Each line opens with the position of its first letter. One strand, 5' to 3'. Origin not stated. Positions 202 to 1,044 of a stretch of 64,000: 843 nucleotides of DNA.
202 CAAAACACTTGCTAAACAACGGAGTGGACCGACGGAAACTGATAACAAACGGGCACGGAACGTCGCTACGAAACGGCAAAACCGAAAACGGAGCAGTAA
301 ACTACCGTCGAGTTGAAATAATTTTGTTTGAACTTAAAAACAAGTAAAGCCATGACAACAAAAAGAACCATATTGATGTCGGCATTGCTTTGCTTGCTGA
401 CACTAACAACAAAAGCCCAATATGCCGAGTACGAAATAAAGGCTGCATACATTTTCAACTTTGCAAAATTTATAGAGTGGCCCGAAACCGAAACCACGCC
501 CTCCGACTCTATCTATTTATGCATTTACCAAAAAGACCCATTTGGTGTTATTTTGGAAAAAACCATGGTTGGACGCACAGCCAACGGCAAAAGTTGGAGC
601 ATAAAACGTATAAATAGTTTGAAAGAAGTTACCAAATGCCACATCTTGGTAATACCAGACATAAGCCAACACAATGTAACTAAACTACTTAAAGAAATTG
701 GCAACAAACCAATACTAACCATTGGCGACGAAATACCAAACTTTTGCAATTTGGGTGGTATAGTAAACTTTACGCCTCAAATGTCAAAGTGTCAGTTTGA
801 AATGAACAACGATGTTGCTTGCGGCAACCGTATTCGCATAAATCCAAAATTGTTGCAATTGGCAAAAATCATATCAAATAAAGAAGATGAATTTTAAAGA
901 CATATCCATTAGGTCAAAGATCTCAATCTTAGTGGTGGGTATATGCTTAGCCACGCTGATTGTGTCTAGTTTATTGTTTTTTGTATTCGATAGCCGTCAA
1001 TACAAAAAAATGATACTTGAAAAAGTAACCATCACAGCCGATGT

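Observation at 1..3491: YfiB/YfiR-like envelope module wired to a hybrid histidine kinase instead of a diguanylate cyclase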

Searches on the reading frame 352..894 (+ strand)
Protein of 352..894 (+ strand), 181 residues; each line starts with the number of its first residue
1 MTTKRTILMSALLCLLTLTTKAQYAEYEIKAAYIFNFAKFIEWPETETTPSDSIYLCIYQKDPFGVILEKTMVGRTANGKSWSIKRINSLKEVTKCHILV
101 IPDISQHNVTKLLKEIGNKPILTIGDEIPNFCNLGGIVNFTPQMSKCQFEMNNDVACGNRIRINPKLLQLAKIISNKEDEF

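Call 6: search_protein_families(library=pfam, proteins=[window:352-894:+], max_evalue=0.01)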
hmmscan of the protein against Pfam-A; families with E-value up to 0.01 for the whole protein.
window:352-894:+ (181 aa): 2 families
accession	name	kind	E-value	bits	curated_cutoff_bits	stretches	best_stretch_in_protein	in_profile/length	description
PF13689.11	DUF4154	-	5.5e-38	130.7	24.9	1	27-172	1-143/143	YfiR/HmsC-like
PF22379.2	MCM10_OB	-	0.0026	18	27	1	64-108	48-93/130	MCM10 OB-fold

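Call 7: search_protein_families(library=ncbifam, proteins=[window:352-894:+], max_evalue=0.01)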
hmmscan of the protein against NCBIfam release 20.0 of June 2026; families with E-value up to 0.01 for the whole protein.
window:352-894:+ (181 aa): 2 families
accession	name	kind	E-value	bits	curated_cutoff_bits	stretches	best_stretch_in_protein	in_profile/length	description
NF053591.1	YfiR_like_TOL0243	equivalog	1.5e-30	106.1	125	1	26-174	1-149/150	TOL_0243 family YfiR-like periplasmic protein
NF053586.1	sequest_YfiR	equivalog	1.7e-13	50.9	85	1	34-172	9-141/141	regulatory sequestration protein YfiR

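Call 8: find_encoding_contigs(protein=window:352-894:+, flank=10000, max_places=6)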
Protein window:352-894:+ (181 aa): 4 contigs read that carry it; 4 places shown.
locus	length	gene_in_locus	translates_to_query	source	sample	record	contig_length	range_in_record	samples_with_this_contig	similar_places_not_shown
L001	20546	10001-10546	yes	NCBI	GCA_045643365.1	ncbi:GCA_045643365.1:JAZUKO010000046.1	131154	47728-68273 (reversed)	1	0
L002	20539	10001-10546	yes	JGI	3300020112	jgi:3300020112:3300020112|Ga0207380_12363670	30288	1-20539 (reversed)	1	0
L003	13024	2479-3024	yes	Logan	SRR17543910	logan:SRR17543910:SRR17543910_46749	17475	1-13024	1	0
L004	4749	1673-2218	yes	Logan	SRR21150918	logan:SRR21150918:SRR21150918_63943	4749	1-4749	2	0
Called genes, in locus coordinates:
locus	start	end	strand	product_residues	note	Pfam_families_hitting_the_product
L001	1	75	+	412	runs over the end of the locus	PF00675:Peptidase_M16, PF05193:Peptidase_M16_C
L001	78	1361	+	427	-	PF08367:M16C_assoc (weak), PF00675:Peptidase_M16, PF05193:Peptidase_M16_C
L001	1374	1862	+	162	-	PF13302:Acetyltransf_3, PF00583:Acetyltransf_1, PF13508:Acetyltransf_7 (weak)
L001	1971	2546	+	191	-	-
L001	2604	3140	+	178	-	-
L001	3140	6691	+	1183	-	PF17210:SdrD_B (faint), PF13620:CarboxypepD_reg (faint), PF00691:OmpA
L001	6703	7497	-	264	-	-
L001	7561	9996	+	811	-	PF07676:PD40, PF00691:OmpA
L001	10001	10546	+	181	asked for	PF13689:DUF4154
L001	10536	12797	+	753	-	PF17152:CHASE8, PF00672:HAMP, PF00512:HisKA, PF02518:HATPase_c, PF00072:Response_reg, PF01627:Hpt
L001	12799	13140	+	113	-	PF01740:STAS, PF13466:STAS_2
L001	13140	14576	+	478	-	PF01636:APH, PF22740:PapZ_C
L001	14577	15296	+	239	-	PF00483:NTP_transferase, PF01128:IspD (weak), PF12804:NTP_transf_3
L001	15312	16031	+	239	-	PF00702:Hydrolase, PF13419:HAD_2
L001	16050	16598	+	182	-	PF01965:DJ-1_PfpI, PF07685:GATase_3 (faint)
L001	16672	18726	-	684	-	PF01476:LysM, PF01094:ANF_receptor (weak), PF13458:Peripla_BP_6 (weak)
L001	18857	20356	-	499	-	PF03853:YjeF_N, PF01256:Carb_kinase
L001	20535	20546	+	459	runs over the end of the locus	PF01554:MatE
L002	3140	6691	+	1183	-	PF17210:SdrD_B (faint), PF13620:CarboxypepD_reg (faint), PF00691:OmpA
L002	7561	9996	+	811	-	PF07676:PD40, PF00691:OmpA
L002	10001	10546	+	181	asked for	PF13689:DUF4154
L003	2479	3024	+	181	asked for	PF13689:DUF4154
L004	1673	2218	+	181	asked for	PF13689:DUF4154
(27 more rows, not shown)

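Call 14: find_homologous_proteins(query=window:352-894:+, max_evalue=0.00001)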
Query window:352-894:+ (181 aa): 276 proteins with E <= 0.00001 among 306 candidates; the best 120 are listed.
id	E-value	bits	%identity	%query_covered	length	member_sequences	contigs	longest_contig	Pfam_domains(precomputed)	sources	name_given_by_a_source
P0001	1.1e-108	378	92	100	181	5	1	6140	PF13689.12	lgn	-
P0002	5.1e-70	252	63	98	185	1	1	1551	PF13689.12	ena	-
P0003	5.3e-70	252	66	89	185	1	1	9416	PF13689.12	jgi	jgi:hypothetical protein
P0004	2.1e-69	250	63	98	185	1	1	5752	PF13689.12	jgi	jgi:hypothetical protein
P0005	3.0e-68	247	60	100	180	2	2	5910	PF13689.12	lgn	-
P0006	3.1e-68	247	61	100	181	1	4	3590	PF13689.12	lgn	-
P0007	4.1e-68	246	60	100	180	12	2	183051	PF13689.12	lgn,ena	-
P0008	3.3e-66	240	60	94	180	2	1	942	PF13689.12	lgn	-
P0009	5.8e-66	239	59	96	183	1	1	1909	PF13689.12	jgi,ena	jgi:hypothetical protein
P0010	7.0e-66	239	59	100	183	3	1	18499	PF13689.12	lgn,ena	-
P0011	9.0e-66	239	58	100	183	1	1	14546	PF13689.12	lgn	-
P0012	9.2e-66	239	61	94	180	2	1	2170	PF13689.12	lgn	-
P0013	1.5e-65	238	60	100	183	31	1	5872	PF13689.12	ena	-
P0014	2.3e-65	237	60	99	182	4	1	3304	PF13689.12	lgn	-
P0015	2.5e-65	237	57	100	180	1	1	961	PF13689.12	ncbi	-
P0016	3.6e-65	237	58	100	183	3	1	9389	PF13689.12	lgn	-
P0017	4.4e-65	236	58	100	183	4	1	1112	PF13689.12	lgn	-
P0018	1.5e-64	235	58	100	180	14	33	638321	PF13689.12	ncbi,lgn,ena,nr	ncbi:MAG: YfiR family protein [Salinivirgaceae bacterium]|nr:YfiR family protein [Salinivirgaceae ba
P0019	2.8e-64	234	59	100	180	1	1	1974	PF13689.12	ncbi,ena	-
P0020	6.8e-64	233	58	96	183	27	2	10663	PF13689.12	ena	-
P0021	6.9e-64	233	59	100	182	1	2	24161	PF13689.12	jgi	-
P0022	1.3e-63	232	62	94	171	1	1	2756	PF13689.12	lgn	-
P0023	2.2e-63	231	60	100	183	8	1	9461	PF13689.12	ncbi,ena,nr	ncbi:MAG: YfiR family protein [Salinivirgaceae bacterium]|nr:YfiR family protein [Salinivirgaceae ba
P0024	2.7e-63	231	59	96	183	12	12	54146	PF13689.12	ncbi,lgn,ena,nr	ncbi:MAG: YfiR family protein [Salinivirgaceae bacterium]|nr:YfiR family protein [Salinivirgaceae ba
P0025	4.6e-63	230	63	88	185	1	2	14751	PF13689.12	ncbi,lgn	-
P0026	5.7e-63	230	58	94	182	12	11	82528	PF13689.12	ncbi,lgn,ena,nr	ncbi:MAG: YfiR family protein [Salinivirgaceae bacterium]|nr:YfiR family protein [Salinivirgaceae ba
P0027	7.9e-63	229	60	100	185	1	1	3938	PF13689.12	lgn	-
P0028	4.6e-62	227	64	88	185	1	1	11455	PF13689.12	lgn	-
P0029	1.7e-61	225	55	100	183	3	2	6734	PF13689.12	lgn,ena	-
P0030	2.3e-61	224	57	98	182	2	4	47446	PF13689.12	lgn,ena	-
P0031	2.8e-61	224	57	99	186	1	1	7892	PF13689.12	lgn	-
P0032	2.9e-61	224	58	98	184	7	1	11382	PF13689.12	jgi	jgi:hypothetical protein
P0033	3.1e-61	224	60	98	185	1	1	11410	PF13689.12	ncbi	-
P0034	3.8e-61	224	60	100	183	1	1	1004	PF13689.12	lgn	-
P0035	4.0e-61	224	59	98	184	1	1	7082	PF13689.12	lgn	-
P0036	4.2e-61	223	64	88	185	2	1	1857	PF13689.12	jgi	-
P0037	8.4e-61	223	57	98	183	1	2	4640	PF13689.12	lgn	-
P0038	9.4e-61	222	58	98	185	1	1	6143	PF13689.12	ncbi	-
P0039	2.2e-60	221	55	100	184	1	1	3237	PF13689.12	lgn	-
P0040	4.5e-60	220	59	91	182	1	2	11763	PF13689.12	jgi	jgi:hypothetical protein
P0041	5.6e-60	220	56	100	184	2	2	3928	PF13689.12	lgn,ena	-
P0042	6.2e-60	220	59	98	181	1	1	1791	PF13689.12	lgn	-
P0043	2.6e-59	218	58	98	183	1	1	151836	PF13689.12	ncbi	-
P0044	4.8e-59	217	60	88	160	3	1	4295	PF13689.12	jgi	-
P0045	5.4e-59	217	60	88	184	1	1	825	PF13689.12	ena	-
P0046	6.6e-59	216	61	88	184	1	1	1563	PF13689.12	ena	-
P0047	8.2e-59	216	59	92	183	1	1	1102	PF13689.12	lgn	-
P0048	2.7e-58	214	60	88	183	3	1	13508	PF13689.12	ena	-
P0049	3.1e-58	214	60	88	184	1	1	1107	PF13689.12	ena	-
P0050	5.3e-58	213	55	98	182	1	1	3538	PF13689.12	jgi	-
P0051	6.0e-58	213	56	98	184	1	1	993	PF13689.12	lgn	-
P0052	7.3e-58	213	53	100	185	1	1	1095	PF13689.12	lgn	-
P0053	1.5e-57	212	61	88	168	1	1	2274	PF13689.12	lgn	-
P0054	1.6e-57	212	60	88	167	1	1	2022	PF13689.12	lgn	-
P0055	4.5e-57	210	59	88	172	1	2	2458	PF13689.12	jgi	-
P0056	6.6e-57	210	53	100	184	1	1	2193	PF13689.12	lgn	-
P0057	8.2e-57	210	60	88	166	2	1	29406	PF13689.12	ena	-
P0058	9.6e-57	209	59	88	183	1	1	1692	PF13689.12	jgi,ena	-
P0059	1.4e-56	209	58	88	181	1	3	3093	PF13689.12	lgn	-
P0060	4.2e-56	207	56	88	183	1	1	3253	PF13689.12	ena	-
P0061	1.4e-55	205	59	88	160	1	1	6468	PF13689.12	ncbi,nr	ncbi:MAG: YfiR family protein [Salinivirgaceae bacterium]|nr:YfiR family protein [Salinivirgaceae ba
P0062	1.5e-55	205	55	94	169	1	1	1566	PF13689.12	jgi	jgi:hypothetical protein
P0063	2.1e-55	205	62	88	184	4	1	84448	PF13689.12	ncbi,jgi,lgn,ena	-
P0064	2.9e-55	204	56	97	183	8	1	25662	PF13689.12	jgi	-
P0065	3.8e-55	204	57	97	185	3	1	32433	PF13689.12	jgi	-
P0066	4.9e-55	204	56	96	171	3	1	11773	PF13689.12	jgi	jgi:hypothetical protein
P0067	6.9e-55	203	57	88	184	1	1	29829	PF13689.12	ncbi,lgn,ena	-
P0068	9.3e-55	203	58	88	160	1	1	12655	PF13689.12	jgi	-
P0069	2.4e-54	201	57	88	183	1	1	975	PF13689.12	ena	-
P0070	5.7e-54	200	56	88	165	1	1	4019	PF13689.12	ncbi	-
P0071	1.4e-53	199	56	88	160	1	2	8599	PF13689.12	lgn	-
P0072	1.5e-53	199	52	100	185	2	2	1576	PF13689.12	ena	-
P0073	5.1e-53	197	52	98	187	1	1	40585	PF13689.12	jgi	jgi:hypothetical protein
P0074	5.7e-53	197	51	98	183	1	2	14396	PF13689.12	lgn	-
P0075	3.7e-52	194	54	96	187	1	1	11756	PF13689.12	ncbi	-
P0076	7.3e-52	193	56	98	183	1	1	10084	PF13689.12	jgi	jgi:hypothetical protein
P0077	5.0e-47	178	49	99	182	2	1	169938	PF13689.12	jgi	-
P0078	4.0e-45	171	50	94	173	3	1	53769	PF13689.12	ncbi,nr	ncbi:MAG: YfiR family protein [Bacteroidetes bacterium]|nr:MAG: YfiR family protein [Bacteroidota ba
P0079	4.1e-45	171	48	94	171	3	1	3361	PF13689.12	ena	-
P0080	7.2e-45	171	57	78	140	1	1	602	PF13689.12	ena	-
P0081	3.4e-43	165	48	100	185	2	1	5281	PF13689.12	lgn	-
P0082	4.4e-43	165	49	93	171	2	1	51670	PF13689.12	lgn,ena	-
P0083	3.0e-42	162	44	95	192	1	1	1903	PF13689.12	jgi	jgi:hypothetical protein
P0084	3.6e-35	139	42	93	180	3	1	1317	PF13689.12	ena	-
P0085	1.4e-34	137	42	96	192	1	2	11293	PF13689.12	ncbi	-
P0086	2.2e-34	136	44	94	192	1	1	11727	PF13689.12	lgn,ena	-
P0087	4.8e-34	135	42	93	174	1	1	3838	PF13689.12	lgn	-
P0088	1.2e-33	134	42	94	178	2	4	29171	PF13689.12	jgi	jgi:hypothetical protein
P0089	1.3e-33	134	41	94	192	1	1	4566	PF13689.12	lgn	-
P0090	5.4e-32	129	45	84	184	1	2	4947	PF13689.12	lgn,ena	-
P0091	3.9e-31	126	38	95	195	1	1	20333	PF13689.12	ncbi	-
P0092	1.1e-30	124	40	87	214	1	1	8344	PF13689.12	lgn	-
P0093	1.3e-30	124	40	93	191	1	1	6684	PF13689.12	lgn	-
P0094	2.5e-30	123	42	94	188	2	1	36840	PF13689.12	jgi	jgi:hypothetical protein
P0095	1.1e-29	121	40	85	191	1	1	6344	PF13689.12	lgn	-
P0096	2.7e-29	120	39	91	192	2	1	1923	PF13689.12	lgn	-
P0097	3.2e-29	120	37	81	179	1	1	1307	PF13689.12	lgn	-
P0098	6.4e-29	119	36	98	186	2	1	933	PF13689.12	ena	-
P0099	6.5e-29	119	40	84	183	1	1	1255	PF13689.12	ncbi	-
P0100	6.7e-29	119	38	96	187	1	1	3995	PF13689.12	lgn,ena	-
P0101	1.2e-28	118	38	88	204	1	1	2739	PF13689.12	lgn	-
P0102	1.5e-28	117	36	89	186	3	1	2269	PF13689.12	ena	-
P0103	3.8e-28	116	38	86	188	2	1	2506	PF13689.12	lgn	-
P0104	4.8e-28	116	37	85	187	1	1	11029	PF13689.12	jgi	jgi:hypothetical protein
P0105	5.6e-28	116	39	96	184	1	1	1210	PF13689.12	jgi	-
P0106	7.2e-28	115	39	83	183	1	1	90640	PF13689.12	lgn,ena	-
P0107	8.7e-28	115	37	92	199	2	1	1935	PF13689.12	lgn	-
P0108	1.1e-27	115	38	84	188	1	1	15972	PF13689.12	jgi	jgi:hypothetical protein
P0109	1.4e-27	114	38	92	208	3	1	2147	PF13689.12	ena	-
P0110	2.4e-27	114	36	93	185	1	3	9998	PF13689.12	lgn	-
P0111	2.6e-27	113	40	89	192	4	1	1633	PF13689.12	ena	-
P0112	3.3e-27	113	37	82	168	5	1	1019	PF13689.12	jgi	jgi:hypothetical protein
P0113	3.8e-27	113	37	93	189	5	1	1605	PF13689.12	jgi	jgi:hypothetical protein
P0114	6.5e-27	112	38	83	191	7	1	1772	PF13689.12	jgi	-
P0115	6.9e-27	112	36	95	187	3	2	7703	PF13689.12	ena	-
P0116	9.3e-27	112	37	85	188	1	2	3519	PF13689.12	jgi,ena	-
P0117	9.7e-27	112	34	93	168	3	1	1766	PF13689.12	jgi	jgi:hypothetical protein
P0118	1.0e-26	112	35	96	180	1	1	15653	PF13689.12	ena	-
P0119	1.1e-26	111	40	89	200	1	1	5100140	PF13689.12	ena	-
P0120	1.1e-26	111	36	92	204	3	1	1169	PF13689.12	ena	-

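Call 17: search_protein_families(library=pfam, proteins=[L001:7561-9993:+, L001:3140-6688:+, L001:1971-2543:+, L001:2604-3137:+, L001:6703-7497:-], max_evalue=0.01)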
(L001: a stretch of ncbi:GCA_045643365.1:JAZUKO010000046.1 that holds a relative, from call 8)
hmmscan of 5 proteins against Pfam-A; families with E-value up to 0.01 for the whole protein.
L001:7561-9993:+ (811 aa): 3 families
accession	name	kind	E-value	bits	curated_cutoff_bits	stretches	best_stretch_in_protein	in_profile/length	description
PF07676.18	PD40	-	4.6e-19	68.3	20.9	2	281-316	5-38/38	WD40-like Beta Propeller Repeat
PF00691.25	OmpA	-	1.5e-17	64.2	27.2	1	706-786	1-83/98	OmpA family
PF13174.12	TPR_6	-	0.0092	17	26.3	0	69-94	4-28/33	Tetratricopeptide repeat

L001:3140-6688:+ (1183 aa): 5 families
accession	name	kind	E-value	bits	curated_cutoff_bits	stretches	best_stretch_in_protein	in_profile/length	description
PF00691.25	OmpA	-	6.4e-15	55.7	27.2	1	1082-1174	2-98/98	OmpA family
PF13620.12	CarboxypepD_reg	-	1.4e-11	45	32.3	2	984-1051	2-69/82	Carboxypeptidase regulatory-like domain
PF17210.9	SdrD_B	-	3.9e-06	27.5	29.7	0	758-828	8-67/112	SdrD B-like domain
PF13715.12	CarbopepD_reg_2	-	6.7e-05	23.3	32.2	0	894-950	23-74/88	CarboxypepD_reg-like domain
PF22898.2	NOMO1-like_1st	-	0.00044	20.7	27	0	998-1064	14-83/85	BOS complex subunit NOMO1-like, first beta sandwich domain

L001:1971-2543:+ (191 aa): 0 families

L001:2604-3137:+ (178 aa): 0 families

L001:6703-7497:- (264 aa): 0 families

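Call 18: find_related_loci(query=A1, collection=genome_contigs, flank=8000)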
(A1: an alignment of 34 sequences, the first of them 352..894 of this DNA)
Query A1 (181 aa) in genome_contigs; peptide patterns used: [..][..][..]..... (x = any residue, [..] = any of these).
600 stretches matched a pattern (row limit reached: there are more); 434 encode a relative of the query (tblastn E <= 1e-3); the best 80 are kept; 80 distinct loci.
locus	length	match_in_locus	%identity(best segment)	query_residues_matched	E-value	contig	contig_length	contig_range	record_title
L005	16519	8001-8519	59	8-181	2e-71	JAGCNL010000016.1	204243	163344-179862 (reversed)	MAG: Salinivirgaceae bacterium isolate RGIG9951 Yak_Reticulum-1__c201653, whole genome shotgun sequence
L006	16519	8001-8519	59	8-181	3e-70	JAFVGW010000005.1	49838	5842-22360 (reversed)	MAG: Salinivirgaceae bacterium isolate RGIG5159 Sheep_Abomasum-5__c32266, whole genome shotgun sequence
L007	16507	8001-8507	62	12-181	5e-69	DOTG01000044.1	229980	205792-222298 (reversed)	MAG TPA_asm: Marinilabiliales bacterium isolate UBA12394 contig_185, whole genome shotgun sequence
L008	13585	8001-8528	57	5-181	9e-67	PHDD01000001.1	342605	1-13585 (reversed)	MAG: Bacteroidetes bacterium HGW-Bacteroidetes-4 08E140C01_z5_2013_Ig3399_v2_scaffold_12, whole genome shotgun sequence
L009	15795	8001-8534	58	5-181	8e-66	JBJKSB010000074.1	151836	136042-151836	MAG: Bacteroidales bacterium isolate Bin_72 S1Ck127_335571_flag_1_multi_10.0000_len_151836, whole genome shotgun sequenc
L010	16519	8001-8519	56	8-181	1e-61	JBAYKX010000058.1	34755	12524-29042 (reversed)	MAG: Salinivirgaceae bacterium isolate SO_2016_GW1_9 scaffold02261_OW334_2016, whole genome shotgun sequence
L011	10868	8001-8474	59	23-181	1e-61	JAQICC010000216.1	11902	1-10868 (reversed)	MAG: Salinivirgaceae bacterium isolate GH45 k119_184169, whole genome shotgun sequence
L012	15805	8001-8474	57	23-181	3e-59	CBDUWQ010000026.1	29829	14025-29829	MAG TPA_asm: uncultured Bacteroidales bacterium isolate SRR22302365_concoct_80 genome assembly, contig: ERZ25074835.821,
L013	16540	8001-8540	49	2-181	1e-52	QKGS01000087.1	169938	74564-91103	MAG: Bacteroidetes bacterium isolate SZUA-534 scaffold_77, whole genome shotgun sequence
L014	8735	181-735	45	1-181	4e-44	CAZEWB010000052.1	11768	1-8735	MAG TPA_asm: uncultured Bacteroidales bacterium isolate binchicken_co220_80 genome assembly, contig: NODE_3582_length_11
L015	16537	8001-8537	39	4-181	1e-38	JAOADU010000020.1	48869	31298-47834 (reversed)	MAG: Bacteroidales bacterium isolate SKW241 k141_7378, whole genome shotgun sequence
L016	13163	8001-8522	40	7-181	1e-38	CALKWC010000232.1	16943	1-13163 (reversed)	MAG TPA_asm: uncultured Marinilabiliales bacterium isolate SRR5894287_bin.66_CONCOCT_v1.1_MAG genome assembly, contig: E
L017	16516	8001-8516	33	8-178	1e-33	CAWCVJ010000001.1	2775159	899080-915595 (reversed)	MAG: Terriglobia bacterium isolate MFD01689.bin.1.114 genome assembly, contig: contig_14021, whole genome shotgun sequen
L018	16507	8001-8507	34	12-179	2e-33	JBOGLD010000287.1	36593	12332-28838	MAG: Terriglobales bacterium isolate TC-S_metawrap_bin.236 k127_745043, whole genome shotgun sequence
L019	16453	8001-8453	37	26-177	6e-33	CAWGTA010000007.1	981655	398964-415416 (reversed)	MAG: Terriglobia bacterium isolate MFD05521.bin.1.209 genome assembly, contig: contig_51611, whole genome shotgun sequen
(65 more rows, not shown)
